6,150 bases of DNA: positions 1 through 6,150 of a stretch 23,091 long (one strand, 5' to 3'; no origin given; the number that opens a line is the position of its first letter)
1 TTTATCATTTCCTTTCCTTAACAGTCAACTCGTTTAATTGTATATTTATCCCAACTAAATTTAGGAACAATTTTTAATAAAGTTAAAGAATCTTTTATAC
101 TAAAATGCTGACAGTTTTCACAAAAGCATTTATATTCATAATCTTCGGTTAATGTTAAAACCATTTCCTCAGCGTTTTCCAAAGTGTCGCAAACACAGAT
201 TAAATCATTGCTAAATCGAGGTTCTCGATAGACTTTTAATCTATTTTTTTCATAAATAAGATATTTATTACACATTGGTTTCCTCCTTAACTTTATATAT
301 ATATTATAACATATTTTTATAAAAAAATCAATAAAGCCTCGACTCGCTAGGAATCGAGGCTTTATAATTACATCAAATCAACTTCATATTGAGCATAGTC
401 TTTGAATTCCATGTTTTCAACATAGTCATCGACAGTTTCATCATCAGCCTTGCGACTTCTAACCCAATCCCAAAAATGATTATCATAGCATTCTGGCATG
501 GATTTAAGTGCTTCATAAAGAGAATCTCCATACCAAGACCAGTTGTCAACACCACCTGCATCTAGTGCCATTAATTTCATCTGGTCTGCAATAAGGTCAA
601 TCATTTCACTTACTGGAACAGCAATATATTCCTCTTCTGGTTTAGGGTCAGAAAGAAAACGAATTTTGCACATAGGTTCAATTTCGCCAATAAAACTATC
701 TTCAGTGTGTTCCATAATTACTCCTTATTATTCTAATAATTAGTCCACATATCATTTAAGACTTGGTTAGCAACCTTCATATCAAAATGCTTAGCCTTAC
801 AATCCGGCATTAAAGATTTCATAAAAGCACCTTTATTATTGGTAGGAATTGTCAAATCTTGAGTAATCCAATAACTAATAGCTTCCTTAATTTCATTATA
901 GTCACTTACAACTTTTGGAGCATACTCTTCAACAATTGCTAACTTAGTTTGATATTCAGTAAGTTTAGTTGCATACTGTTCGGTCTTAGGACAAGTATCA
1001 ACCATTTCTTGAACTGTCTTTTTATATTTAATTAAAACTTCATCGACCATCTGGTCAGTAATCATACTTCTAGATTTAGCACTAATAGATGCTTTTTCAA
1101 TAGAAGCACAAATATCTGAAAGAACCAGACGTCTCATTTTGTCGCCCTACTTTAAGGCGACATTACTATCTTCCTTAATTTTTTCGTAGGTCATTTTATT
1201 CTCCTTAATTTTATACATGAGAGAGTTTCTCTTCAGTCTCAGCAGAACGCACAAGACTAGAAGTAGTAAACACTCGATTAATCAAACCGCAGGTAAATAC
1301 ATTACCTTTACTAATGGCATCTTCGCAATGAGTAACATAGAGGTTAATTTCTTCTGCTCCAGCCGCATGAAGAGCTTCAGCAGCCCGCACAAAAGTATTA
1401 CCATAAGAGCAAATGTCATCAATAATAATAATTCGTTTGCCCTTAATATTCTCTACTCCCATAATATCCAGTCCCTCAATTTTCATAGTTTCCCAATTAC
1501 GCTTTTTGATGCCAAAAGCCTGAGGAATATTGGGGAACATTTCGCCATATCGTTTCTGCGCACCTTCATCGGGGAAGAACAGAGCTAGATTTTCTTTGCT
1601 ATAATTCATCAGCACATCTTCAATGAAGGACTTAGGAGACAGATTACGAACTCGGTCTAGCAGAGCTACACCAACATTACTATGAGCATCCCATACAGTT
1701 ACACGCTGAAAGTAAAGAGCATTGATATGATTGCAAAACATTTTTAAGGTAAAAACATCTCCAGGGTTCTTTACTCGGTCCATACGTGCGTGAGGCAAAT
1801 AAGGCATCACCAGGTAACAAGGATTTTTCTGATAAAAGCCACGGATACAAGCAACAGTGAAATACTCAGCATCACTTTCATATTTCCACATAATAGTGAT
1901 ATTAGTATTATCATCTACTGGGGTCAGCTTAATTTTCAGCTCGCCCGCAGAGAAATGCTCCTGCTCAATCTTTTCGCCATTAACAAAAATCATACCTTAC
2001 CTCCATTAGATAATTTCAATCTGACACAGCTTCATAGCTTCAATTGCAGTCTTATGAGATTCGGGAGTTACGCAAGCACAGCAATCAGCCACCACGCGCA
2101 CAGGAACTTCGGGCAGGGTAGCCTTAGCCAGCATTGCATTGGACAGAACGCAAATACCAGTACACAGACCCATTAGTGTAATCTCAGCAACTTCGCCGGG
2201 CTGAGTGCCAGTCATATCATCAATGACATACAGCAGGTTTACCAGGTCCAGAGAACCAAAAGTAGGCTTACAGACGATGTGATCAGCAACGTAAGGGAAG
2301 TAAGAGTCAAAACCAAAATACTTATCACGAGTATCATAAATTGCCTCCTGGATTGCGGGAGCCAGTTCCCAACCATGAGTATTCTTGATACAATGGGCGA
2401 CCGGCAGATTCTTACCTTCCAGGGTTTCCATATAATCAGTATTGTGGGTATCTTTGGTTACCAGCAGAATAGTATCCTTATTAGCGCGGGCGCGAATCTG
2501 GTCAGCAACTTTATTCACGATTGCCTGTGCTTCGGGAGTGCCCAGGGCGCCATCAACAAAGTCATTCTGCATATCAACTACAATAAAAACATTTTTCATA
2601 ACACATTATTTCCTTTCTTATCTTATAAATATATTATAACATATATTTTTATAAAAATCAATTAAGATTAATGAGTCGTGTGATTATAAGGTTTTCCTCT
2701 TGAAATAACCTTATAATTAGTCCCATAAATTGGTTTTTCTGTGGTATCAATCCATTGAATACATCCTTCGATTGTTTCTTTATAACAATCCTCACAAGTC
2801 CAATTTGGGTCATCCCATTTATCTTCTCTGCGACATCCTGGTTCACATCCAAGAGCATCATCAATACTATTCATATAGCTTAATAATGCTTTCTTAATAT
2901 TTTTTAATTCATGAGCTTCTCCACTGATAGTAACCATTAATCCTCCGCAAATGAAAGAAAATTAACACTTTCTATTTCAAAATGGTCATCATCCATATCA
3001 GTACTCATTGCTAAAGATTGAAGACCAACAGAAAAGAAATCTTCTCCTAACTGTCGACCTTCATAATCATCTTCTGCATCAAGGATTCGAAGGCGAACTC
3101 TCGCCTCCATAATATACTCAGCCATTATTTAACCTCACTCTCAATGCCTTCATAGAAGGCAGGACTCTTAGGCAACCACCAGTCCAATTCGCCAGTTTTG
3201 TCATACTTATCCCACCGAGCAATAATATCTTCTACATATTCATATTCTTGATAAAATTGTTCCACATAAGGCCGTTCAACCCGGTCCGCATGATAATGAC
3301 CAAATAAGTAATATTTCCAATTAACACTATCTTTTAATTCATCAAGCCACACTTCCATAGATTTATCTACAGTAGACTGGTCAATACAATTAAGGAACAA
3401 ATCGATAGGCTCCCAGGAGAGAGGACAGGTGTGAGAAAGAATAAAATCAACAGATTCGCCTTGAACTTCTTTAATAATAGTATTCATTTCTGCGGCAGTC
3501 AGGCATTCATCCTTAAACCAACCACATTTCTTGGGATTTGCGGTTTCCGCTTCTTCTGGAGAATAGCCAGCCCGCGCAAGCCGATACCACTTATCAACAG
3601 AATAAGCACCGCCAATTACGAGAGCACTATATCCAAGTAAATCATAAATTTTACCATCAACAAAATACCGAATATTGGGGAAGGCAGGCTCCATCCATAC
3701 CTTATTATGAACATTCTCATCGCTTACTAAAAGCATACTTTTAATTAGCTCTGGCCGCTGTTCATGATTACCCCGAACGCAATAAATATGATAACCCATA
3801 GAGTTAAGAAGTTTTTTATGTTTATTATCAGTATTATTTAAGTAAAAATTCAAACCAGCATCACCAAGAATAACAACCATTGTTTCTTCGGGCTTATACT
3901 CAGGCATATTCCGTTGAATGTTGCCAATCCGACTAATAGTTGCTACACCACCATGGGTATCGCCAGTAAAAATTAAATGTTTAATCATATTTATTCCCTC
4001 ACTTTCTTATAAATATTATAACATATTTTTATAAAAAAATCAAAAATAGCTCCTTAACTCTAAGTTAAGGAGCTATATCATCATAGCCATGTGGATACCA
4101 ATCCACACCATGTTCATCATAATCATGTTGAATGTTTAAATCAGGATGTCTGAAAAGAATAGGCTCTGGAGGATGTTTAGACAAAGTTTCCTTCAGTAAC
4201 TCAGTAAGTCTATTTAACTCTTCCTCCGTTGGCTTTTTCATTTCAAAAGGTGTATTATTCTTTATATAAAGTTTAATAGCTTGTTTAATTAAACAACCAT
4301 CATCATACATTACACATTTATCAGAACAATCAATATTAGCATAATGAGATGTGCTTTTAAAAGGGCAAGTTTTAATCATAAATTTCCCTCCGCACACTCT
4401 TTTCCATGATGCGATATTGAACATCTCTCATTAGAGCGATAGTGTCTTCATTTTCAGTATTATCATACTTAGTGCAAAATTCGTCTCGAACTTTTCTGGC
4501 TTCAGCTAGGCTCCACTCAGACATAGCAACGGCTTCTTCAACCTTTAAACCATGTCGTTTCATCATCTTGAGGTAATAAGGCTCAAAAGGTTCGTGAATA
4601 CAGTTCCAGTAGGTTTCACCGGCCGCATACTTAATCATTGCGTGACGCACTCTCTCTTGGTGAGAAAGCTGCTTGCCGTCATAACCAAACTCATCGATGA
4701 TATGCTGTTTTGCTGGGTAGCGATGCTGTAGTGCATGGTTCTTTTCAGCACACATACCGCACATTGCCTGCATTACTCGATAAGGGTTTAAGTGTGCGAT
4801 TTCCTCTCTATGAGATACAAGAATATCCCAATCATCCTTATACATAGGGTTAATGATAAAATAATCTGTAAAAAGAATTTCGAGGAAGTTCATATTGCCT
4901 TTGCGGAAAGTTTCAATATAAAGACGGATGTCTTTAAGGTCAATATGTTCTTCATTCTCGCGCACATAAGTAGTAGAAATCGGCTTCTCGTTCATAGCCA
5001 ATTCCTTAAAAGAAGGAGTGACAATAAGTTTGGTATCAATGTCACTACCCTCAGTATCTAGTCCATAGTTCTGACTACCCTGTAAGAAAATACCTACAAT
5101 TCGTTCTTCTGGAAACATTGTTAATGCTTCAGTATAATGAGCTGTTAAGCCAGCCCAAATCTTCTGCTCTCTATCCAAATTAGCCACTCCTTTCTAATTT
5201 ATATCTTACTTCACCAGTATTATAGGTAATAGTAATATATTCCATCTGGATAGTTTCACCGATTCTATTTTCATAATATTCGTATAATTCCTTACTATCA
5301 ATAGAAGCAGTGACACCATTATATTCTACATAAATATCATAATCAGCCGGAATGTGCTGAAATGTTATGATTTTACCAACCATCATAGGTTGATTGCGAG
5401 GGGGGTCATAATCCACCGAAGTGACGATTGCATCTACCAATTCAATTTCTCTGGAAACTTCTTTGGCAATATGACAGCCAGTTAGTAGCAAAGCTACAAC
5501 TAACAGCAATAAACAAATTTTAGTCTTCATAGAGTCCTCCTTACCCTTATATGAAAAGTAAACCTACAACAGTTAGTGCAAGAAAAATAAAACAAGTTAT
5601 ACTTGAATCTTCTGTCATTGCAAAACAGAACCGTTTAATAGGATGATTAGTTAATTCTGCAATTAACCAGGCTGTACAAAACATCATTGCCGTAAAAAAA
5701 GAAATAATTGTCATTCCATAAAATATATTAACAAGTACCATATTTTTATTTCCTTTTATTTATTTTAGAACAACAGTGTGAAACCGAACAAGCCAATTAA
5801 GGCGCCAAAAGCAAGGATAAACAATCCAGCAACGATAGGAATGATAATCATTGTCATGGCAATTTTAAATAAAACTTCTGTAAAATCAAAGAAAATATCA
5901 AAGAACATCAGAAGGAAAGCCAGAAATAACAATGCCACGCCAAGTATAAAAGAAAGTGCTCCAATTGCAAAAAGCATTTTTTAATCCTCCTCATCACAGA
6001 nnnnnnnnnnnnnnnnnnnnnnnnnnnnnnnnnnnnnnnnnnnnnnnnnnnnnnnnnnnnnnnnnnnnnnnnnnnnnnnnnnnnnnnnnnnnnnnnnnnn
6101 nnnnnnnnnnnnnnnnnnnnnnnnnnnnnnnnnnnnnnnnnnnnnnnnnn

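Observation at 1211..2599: Adjacent PRPP-synthetase-like and nicotinamidase-family genes: candidate phage NAD+ salvage/reconstitution module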

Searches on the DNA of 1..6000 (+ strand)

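Call 7: search_dna_similar(query=window:1-6000:+, collection=phages, mode=near, max_rows=20)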
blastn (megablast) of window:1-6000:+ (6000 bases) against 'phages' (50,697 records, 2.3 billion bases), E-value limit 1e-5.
No match.
